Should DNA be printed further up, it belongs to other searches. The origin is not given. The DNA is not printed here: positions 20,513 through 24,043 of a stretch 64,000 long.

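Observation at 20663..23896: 1077-aa fibre with periodic G(K/Q)DI(S/L)PxSV repeats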

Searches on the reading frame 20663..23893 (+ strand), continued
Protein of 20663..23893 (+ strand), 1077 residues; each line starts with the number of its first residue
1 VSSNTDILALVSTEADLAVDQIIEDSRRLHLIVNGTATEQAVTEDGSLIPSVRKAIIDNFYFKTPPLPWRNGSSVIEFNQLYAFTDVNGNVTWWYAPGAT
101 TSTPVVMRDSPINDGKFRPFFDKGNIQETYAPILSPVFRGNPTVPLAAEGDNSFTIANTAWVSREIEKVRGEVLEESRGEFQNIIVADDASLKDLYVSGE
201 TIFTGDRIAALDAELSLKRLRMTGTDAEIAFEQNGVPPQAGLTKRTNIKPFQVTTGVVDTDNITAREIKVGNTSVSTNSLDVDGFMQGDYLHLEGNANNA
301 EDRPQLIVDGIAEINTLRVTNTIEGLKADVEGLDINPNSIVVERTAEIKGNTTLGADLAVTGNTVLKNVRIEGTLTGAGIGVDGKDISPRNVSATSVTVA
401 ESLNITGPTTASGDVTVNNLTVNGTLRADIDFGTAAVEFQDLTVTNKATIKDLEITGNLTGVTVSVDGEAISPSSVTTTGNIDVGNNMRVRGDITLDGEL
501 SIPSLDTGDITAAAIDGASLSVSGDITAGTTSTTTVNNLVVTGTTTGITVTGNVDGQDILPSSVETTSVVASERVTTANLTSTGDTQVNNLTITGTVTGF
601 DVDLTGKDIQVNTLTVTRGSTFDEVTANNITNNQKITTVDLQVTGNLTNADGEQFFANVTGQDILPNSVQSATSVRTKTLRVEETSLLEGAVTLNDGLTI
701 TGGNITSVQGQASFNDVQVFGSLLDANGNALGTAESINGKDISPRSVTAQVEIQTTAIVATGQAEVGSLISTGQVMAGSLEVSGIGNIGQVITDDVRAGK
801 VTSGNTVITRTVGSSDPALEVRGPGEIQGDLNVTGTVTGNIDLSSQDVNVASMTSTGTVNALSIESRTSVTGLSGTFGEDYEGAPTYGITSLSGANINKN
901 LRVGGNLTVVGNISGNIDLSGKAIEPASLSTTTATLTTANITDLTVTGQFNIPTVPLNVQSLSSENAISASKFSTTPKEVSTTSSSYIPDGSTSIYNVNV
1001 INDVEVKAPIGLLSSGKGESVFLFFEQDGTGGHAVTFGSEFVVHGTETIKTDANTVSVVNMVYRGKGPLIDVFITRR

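Call 16: find_homologous_proteins(query=window:20663-23893:+, max_evalue=1e-10)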
Query window:20663-23893:+ (1077 aa): 65 proteins with E <= 1e-10 among 8000 candidates.
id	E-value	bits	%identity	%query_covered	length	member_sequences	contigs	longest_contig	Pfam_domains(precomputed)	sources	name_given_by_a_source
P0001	0.0e+0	2188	96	100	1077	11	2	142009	PF26208.1,PF26209.2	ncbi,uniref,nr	ncbi:tail fiber protein [Escherichia phage A73]|uniref:Tail fiber protein n=1 Tax=Escherichia phage 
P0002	0.0e+0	1639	71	100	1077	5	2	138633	PF26208.1,PF26209.2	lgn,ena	-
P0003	0.0e+0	1538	68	100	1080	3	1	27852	PF26208.1,PF26209.2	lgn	-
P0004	0.0e+0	1054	50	100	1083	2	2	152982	PF26208.1,PF26209.2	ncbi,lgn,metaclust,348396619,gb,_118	metaclust:\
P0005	0.0e+0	1046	51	100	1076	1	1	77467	PF26208.1,PF26209.2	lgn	-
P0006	0.0e+0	1046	51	100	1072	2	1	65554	PF26208.1,PF26209.2,PF04519.20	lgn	-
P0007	0.0e+0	1044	50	100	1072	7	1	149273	PF26208.1,PF26209.2,PF04519.20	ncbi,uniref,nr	ncbi:tail fiber protein [Cronobacter phage CR3]|uniref:Putative tail fiber protein 2 n=1 Tax=Cronoba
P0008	0.0e+0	1039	50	100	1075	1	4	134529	PF26208.1,PF26209.2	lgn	-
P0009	0.0e+0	1031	50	100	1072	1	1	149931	PF26208.1,PF26209.2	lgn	-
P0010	0.0e+0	1029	50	100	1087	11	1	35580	PF26208.1,PF26209.2,PF04519.20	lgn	-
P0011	0.0e+0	1018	50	100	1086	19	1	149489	PF26208.1,PF26209.2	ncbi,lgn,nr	ncbi:putative tail fiber protein [Klebsiella phage vB_KaeM_KaOmega]|nr:putative tail fiber protein [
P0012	0.0e+0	1017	49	100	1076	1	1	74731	PF26208.1,PF26209.2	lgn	-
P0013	0.0e+0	1014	49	100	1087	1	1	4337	PF26208.1,PF26209.2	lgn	-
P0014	0.0e+0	1013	49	100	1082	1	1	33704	PF26208.1,PF26209.2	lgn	-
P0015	2.3e-297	1007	51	100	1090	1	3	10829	PF26208.1,PF26209.2,PF04519.20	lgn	-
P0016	6.4e-296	1003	50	100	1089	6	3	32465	PF26208.1,PF26209.2,PF04519.20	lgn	-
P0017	8.8e-295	999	50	100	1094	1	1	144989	PF26208.1,PF26209.2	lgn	-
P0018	1.1e-289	982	48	100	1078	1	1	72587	PF26208.1,PF26209.2,PF04519.20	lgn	-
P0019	8.5e-288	976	48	100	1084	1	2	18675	PF26208.1,PF26209.2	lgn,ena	-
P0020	1.0e-286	972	48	100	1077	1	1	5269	PF26208.1,PF26209.2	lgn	-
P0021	9.8e-286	969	48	100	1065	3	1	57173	PF26208.1,PF26209.2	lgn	-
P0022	3.9e-283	960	48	100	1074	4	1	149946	PF26208.1,PF26209.2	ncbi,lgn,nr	ncbi:hypothetical protein F9047_11085 [Escherichia coli]|nr:hypothetical protein F9047_11085 [Escher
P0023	1.1e-282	959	48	100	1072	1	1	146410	PF26208.1,PF26209.2,PF04519.20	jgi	-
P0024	9.9e-281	952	47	100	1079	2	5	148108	PF26208.1,PF26209.2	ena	-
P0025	1.7e-280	952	48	100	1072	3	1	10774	PF26208.1,PF26209.2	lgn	-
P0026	2.5e-280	951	47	100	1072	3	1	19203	PF26208.1,PF26209.2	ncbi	-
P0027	4.5e-270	917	46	100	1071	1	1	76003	PF26208.1,PF26209.2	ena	-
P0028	5.9e-258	877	45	100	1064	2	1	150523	PF26208.1,PF26209.2,PF04519.20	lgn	-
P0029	7.0e-237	807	49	57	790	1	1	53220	PF26208.1,PF26209.2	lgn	-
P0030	1.1e-229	783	50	57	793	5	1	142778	PF26208.1,PF26209.2,PF04519.20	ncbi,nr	ncbi:putative tail fiber protein [Pectobacterium phage vB_PatM_CB7]|nr:putative tail fiber protein [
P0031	3.8e-218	745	51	56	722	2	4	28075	PF26208.1,PF26209.2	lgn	-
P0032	2.1e-187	643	40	99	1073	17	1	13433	PF26208.1,PF26209.2,PF04519.20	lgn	-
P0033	7.5e-179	615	38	99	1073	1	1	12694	PF26208.1,PF26209.2,PF04519.20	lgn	-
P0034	4.4e-167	576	47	62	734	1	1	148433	PF26208.1,PF26209.2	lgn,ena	-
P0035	2.1e-164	567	47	62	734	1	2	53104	PF26208.1,PF26209.2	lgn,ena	-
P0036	2.9e-149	517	34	100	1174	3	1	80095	PF26208.1,PF26209.2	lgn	-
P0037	1.6e-148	515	33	100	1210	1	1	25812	PF26208.1,PF26209.2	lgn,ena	-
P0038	9.3e-147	509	34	100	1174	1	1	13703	PF26208.1,PF26209.2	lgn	-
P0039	1.6e-145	505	33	100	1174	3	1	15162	PF26208.1,PF26209.2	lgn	-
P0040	7.7e-144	499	33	100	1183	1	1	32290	PF26208.1,PF26209.2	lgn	-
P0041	1.2e-142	495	33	100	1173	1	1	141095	PF26208.1,PF26209.2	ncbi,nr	ncbi:putative tail fiber protein 2 [Salmonella phage SSBI34]|nr:putative tail fiber protein 2 [Salmo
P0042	6.4e-134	466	31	100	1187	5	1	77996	PF26208.1,PF26209.2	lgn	-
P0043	1.7e-133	465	33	100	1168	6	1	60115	PF26208.1,PF26209.2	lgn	-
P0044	1.3e-120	422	40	42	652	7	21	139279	PF26208.1,PF26209.2,PF04519.20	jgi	jgi:cytoskeletal protein CcmA (bactofilin family)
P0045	9.8e-119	416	43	50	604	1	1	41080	PF26208.1,PF26209.2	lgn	-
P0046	1.9e-99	352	38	45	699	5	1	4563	PF26208.1,PF26209.2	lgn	-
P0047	2.1e-85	306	38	45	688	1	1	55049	PF21722.5,PF26208.1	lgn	-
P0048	3.5e-84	302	38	43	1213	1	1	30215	PF26208.1,PF26209.2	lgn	-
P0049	5.6e-84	301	38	43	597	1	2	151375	PF26208.1,PF26209.2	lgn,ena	-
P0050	1.9e-81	293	39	43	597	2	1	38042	PF26208.1,PF26209.2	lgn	-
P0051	1.5e-80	290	38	43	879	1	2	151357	PF26208.1,PF26209.2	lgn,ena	-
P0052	3.4e-75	272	36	53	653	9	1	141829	PF26208.1,PF26209.2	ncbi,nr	ncbi:putative tail fiber protein [Salmonella phage GEC_vB_MG]|nr:putative tail fiber protein [Salmon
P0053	4.4e-73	265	35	47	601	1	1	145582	PF26208.1,PF26209.2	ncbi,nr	ncbi:hypothetical protein [Cronobacter phage EspYZU08]|nr:hypothetical protein [Cronobacter phage Es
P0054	4.5e-73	265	36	58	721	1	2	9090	PF26208.1,PF26209.2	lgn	-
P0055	5.2e-72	262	34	54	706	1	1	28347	PF26208.1,PF26209.2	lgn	-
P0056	3.1e-71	259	35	48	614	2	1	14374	PF26208.1,PF26209.2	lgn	-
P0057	4.9e-70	255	32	57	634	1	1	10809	PF26208.1,PF26209.2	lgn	-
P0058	5.8e-68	248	33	51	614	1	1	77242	PF26208.1,PF26209.2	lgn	-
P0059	1.4e-66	244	32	51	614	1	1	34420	PF26208.1,PF26209.2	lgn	-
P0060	4.5e-38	149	27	70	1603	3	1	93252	PF26209.2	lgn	-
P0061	1.4e-34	138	28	73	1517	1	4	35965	PF26209.2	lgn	-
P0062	7.6e-34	135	27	70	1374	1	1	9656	PF26209.2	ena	-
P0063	7.1e-33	132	27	73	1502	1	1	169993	PF26209.2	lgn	-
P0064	1.8e-31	127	27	77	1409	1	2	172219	PF26209.2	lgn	-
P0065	2.8e-22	97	27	67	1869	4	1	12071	PF26209.2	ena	-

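Call 36: predict_structure(alignment_id=A1)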
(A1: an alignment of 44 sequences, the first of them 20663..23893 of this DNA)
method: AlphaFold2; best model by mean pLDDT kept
length: 1077 residues; sequences in the alignment: 44
mean_pLDDT: 52.1   pTM: 0.27
mean pLDDT of the five models: 52.1, 51.5, 50.7, 49.0, 47.0
residues with pLDDT >= 90: 48; 70-90: 108; 50-70: 311; < 50: 610
segments of 3 or more residues with pLDDT < 50: 1-11, 53-56, 125-146, 149-183, 187-194, 210-214, 232-234, 236-247, 272-283, 321-347, 349-354, 357-365, 367-370, 372-416, 418-420, 425-431, 434-501, 503-509, 511-521, 523-525, 527-535, 537-547, 549-613, 615-624, 631-635, 637-641, 660-674, 683-686, 702-704, 706-721, 730-757, 761-779, 783-830, 879-902, 904-906, 910-912, 914-918, 920-928
pLDDT, mean of each block of 10 residues (from residue 1): 35 55 62 55 57 51 73 81 78 80 81 75 50 38 45 46 47 41 46 50 54 49 55 44 44 58 62 41 49 55 55 54 42 41 44 47 46 44 33 40 46 45 45 43 41 37 37 37 42 42 45 45 46 46 43 37 37 33 36 41 40 44 49 45 56 58 44 48 52 52 44 42 50 43 36 44 42 44 44 35 30 31 35 54 59 64 58 52 44 40 48 47 46 54 55 58 61 75 90 89 91 83 91 90 87 90 89 82
secondary structure, 60 per line:
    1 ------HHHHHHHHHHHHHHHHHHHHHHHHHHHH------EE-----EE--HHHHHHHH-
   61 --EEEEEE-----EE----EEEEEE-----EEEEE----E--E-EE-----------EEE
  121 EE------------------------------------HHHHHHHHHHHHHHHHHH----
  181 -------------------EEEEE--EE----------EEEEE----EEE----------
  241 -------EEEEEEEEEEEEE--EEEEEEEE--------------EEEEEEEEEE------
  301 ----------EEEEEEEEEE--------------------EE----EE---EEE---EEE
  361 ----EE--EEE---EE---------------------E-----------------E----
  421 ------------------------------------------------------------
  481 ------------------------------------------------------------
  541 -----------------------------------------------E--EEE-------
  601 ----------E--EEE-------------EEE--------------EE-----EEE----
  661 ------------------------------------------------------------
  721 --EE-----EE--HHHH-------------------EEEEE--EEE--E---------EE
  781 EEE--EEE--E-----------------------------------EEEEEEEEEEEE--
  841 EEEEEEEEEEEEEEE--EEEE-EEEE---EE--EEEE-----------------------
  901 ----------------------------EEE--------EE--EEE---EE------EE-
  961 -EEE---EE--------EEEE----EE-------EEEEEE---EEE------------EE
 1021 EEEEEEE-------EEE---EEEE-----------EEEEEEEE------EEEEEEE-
elements in order (helices of 4 or more, strands of 3 or more residues): H7-34 H52-59 E63-68 E80-85 E91-95 E118-122 H159-176 E200-204 E219-223 E228-230 E248-260 E263-270 E285-294 E311-320 E352-354 E358-360 E369-371 E591-593 E614-616 E630-632 E654-656 H734-737 E757-761 E764-766 E779-783 E786-788 E827-838 E841-855 E858-861 E863-866 E874-877 E929-931 E944-946 E962-964 E978-981 E995-1000 E1004-1006 E1019-1027 E1035-1037 E1041-1044 E1056-1063 E1070-1076

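Call 39: fold_search(model_id=the predicted structure, library=pdb)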
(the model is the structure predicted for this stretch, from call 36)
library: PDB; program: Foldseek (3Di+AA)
matches with E <= 10: 9; with E <= 0.001: 3
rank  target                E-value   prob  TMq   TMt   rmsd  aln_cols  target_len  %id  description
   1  9cuy_i                2.3e-12  1.00  0.06  0.40  15.9       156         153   70  Bacteriophage PhiTE extended baseplate (released 2025-04-16)
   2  9cuy_h                2.3e-12  1.00  0.07  0.39  18.1       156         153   70  Bacteriophage PhiTE extended baseplate (released 2025-04-16)
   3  9cuy_g                3.5e-07  1.00  0.05  0.33  18.5       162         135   57  Bacteriophage PhiTE extended baseplate (released 2025-04-16)
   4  9ny6_C                7.1e-01  0.30  0.09  0.29  44.1       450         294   10  Pseudomonas phage Pa223 capsid spike (released 2025-08-06)
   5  24qj                  9.0e-01  0.80  0.06  0.13   5.4        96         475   11  Crystal structure of a tailspike depolymerase (Solidus_gp83) from Acinetobacter phage Solidus (released 2026-03-25)
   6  9f4b_FA               9.4e-01  0.69  0.07  0.12   4.6       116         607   12  Pre-assembled baseplate cup of Klebsiella phage KP1 variant vB_Kpn_Lilla1 (released 2025-05-14)
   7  9f4a_LA               2.1e+00  0.15  0.06  0.16   9.4       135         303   10  Interface between baseplate cup and extended tail tube/sheath of Klebsiella phage KP1 variant vB_Kpn_Lilla1 (released 2025-05-14)
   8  9d84_A                3.6e+00  0.08  0.06  0.07  17.3       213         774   13  Shigella flexneri bacteriophage B2 Gp48 and Gp49 (released 2025-01-15)
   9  7rfo_A                5.1e+00  0.08  0.05  0.13   9.7       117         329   11  SeMet Tailspike protein 4 (TSP4) phage CBA120, residues 1-335, obtained in the presence of LiSO4 (released 2022-02-23)

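Call 51: search_solved_structures(query=A1, max_evalue=1)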
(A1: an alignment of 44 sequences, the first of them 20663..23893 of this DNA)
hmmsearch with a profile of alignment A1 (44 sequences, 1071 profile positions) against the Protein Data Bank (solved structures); distinct sequences matched with E-value up to 1: 6.
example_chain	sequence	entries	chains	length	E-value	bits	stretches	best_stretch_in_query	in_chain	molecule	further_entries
9cuy_g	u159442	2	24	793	0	1249.3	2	1-506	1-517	Putative tail fiber protein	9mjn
5l3r_A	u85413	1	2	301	0.028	15.7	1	429-547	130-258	Signal recognition particle 54 kDa protein, chloroplastic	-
9k09_A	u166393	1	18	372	0.032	15.5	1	124-163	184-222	Tail fiber protein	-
6ria_A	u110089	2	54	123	0.083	14.2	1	696-785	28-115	bactofilin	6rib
6vfu_C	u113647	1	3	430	0.46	11.7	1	627-685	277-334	Protocadherin-19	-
6kgx_31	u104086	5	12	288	0.57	11.4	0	687-726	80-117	LR9 | FAS1 domain-containing protein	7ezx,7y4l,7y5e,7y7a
